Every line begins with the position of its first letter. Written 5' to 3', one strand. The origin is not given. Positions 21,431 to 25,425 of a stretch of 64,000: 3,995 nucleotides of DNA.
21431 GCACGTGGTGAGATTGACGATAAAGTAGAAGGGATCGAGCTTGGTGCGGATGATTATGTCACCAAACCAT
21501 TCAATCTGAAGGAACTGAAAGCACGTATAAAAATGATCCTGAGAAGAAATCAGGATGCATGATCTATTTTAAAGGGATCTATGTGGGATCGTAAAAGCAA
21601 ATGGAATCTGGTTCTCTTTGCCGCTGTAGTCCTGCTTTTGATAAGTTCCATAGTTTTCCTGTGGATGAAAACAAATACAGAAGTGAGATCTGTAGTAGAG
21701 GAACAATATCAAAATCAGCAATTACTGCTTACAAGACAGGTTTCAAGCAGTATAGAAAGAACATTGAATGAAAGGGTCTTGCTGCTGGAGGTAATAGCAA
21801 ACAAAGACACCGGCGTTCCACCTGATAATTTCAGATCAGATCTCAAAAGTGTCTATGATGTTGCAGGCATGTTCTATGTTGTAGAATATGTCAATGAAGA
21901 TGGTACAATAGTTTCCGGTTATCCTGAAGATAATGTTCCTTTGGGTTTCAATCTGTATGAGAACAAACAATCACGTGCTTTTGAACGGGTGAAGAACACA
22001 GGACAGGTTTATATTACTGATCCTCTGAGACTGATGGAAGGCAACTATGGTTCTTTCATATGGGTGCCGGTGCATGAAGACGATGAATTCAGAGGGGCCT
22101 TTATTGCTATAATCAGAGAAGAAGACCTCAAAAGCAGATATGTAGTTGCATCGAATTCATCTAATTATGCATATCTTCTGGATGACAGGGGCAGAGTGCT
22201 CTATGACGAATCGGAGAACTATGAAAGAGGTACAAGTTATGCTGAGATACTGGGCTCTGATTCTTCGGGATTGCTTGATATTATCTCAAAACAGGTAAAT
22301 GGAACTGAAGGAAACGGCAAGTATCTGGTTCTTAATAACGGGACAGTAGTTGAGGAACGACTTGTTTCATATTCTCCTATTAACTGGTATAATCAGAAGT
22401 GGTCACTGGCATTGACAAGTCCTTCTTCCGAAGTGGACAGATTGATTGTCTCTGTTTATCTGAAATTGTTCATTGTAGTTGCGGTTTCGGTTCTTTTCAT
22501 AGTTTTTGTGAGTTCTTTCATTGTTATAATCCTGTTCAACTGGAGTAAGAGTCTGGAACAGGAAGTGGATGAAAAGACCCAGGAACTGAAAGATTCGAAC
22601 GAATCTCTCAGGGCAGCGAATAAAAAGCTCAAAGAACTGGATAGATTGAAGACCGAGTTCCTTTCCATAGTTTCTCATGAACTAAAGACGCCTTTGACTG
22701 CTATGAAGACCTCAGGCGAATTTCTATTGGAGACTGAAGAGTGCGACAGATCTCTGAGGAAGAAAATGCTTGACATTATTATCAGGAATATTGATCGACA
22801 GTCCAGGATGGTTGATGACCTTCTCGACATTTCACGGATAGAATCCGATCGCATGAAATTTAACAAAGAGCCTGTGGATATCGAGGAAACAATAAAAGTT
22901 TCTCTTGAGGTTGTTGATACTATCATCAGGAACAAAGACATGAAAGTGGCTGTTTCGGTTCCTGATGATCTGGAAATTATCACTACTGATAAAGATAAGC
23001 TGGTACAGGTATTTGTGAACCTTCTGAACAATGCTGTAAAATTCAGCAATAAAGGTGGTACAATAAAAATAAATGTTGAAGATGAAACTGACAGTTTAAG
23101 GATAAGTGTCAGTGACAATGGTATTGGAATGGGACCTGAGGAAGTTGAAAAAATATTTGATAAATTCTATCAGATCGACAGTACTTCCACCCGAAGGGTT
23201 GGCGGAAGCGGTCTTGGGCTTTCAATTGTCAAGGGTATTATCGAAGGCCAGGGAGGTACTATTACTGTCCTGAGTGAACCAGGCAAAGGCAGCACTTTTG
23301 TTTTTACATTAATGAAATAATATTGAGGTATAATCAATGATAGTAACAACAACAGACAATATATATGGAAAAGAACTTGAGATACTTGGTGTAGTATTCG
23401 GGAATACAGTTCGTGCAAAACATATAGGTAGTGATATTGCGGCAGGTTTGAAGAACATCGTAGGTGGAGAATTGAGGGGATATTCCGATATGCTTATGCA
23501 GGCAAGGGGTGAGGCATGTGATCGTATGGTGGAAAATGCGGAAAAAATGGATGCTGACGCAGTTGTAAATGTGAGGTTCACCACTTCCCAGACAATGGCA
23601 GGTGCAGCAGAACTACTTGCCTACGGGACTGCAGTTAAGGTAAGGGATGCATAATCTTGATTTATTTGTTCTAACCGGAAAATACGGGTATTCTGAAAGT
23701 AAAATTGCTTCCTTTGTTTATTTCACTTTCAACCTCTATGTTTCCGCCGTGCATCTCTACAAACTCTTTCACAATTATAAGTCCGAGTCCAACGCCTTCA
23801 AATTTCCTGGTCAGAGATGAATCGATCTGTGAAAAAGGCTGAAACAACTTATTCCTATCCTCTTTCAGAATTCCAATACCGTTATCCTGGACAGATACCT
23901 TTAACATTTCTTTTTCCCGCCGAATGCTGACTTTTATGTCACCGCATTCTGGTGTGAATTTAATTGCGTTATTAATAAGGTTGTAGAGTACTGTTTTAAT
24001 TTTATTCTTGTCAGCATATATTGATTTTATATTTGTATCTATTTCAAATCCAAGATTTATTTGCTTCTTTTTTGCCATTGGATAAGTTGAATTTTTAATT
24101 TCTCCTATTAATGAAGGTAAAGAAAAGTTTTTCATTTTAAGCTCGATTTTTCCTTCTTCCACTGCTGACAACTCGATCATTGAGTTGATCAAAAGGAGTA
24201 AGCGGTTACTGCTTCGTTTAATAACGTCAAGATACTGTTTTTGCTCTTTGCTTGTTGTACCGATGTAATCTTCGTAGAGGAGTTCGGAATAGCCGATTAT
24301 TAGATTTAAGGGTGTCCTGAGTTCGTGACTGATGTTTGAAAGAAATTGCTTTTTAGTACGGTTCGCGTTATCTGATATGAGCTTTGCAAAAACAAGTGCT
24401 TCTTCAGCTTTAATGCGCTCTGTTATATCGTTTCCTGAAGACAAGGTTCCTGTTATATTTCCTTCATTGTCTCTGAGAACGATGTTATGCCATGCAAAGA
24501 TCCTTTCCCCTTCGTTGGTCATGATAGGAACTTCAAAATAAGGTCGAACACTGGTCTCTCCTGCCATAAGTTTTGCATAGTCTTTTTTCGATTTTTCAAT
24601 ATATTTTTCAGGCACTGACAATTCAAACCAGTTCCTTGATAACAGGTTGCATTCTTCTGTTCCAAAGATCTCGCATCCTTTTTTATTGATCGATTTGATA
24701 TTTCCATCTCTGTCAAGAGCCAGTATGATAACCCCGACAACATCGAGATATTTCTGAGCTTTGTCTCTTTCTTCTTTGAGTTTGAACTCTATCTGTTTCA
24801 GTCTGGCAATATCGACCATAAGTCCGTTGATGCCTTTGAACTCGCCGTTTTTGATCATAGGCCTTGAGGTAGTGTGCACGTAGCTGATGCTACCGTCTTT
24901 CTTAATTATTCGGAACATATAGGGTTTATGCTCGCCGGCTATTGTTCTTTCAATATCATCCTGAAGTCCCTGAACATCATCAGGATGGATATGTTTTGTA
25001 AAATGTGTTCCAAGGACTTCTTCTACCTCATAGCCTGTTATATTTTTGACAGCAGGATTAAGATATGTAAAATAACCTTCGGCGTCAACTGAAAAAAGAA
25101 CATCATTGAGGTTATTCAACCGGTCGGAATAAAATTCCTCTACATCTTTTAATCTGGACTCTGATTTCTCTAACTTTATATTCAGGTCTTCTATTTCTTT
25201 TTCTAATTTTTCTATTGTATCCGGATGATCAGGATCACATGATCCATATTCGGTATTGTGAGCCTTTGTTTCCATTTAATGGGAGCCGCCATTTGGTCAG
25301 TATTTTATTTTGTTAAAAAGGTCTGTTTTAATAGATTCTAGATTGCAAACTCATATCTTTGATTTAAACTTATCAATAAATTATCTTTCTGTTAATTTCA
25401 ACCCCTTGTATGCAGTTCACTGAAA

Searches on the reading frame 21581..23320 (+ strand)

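Call 48: search_protein_families(library=pfam, proteins=[window:21581-23320:+], max_evalue=0.001)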
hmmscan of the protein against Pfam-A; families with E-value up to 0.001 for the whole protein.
window:21581-23320:+ (579 aa): 6 families
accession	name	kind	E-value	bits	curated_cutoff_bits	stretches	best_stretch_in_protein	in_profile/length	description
PF02518.31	HATPase_c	-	8.1e-32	110.4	26.4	1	470-577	2-107/111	Histidine kinase-, DNA gyrase B-, and HSP90-like ATPase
PF00512.31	HisKA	-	1.8e-17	63.6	26.9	1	357-422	2-65/66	His Kinase A (phospho-acceptor) domain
PF02743.24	dCache_1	-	1.3e-13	51.5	45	1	39-276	3-237/240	Cache domain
PF13589.12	HATPase_c_3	-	1.8e-05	25.2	25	1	478-547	7-77/137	Histidine kinase-, DNA gyrase B-, and HSP90-like ATPase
PF03924.19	CHASE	-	0.00012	22.4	25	1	115-189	72-163/189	CHASE domain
PF14501.12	HATPase_c_5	-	0.00068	20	22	0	474-564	6-89/102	GHKL domain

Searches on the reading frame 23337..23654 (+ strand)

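Call 48: search_protein_families(library=pfam, proteins=[window:23337-23654:+], max_evalue=0.001)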
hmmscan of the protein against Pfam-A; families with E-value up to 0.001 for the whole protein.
window:23337-23654:+ (105 aa): 1 family
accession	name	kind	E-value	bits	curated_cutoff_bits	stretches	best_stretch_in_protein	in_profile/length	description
PF01906.23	YbjQ_1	-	7.4e-37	126.5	23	1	1-102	1-103/103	Putative heavy-metal-binding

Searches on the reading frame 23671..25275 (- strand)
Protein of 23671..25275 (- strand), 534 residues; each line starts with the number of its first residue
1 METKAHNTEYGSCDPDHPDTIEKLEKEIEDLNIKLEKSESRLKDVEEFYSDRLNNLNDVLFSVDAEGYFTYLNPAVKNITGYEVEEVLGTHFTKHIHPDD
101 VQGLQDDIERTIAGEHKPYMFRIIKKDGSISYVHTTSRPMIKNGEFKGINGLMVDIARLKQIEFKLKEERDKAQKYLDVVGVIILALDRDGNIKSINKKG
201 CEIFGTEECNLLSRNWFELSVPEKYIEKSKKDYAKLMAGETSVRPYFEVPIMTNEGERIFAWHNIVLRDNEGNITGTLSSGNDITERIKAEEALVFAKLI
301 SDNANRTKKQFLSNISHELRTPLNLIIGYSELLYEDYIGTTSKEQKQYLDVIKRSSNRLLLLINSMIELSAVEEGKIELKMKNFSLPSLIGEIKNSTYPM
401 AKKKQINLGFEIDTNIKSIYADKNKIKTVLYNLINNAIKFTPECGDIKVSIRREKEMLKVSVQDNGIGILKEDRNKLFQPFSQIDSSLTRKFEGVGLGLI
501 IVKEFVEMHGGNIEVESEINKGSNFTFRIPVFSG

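Call 48: search_protein_families(library=pfam, proteins=[window:23671-25275:-], max_evalue=0.001)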
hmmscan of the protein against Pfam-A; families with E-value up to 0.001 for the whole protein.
window:23671-25275:- (534 aa): 11 families
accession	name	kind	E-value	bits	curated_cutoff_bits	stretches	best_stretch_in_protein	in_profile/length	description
PF02518.31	HATPase_c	-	6.2e-31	107.5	26.4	1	422-531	2-109/111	Histidine kinase-, DNA gyrase B-, and HSP90-like ATPase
PF08448.16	PAS_4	-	1e-21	77.6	23.1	2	177-287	1-108/110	PAS fold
PF00512.31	HisKA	-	2.6e-21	75.9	26.9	1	308-375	2-66/66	His Kinase A (phospho-acceptor) domain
PF00989.32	PAS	-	2.2e-20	73.2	22.6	2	48-156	2-113/113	PAS fold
PF13426.13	PAS_9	-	6.5e-20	71.8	27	2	60-156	4-101/103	PAS domain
PF08447.18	PAS_3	-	3.7e-19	69.2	25.6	1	70-151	2-87/89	PAS fold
PF13188.13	PAS_8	-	2e-08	34.3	21.8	0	53-95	7-49/65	PAS domain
PF14501.12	HATPase_c_5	-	0.00052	20.3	22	1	426-518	6-91/102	GHKL domain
PF13596.12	PAS_10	-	0.00053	21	22.1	0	62-156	14-105/106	PAS domain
PF24820.1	Diguanyl_cycl_sensor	-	0.00065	20.1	28.1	0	184-239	9-59/109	Diguanylate cyclase-like sensor domain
PF13589.12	HATPase_c_3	-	0.00081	19.9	25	0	427-479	4-55/137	Histidine kinase-, DNA gyrase B-, and HSP90-like ATPase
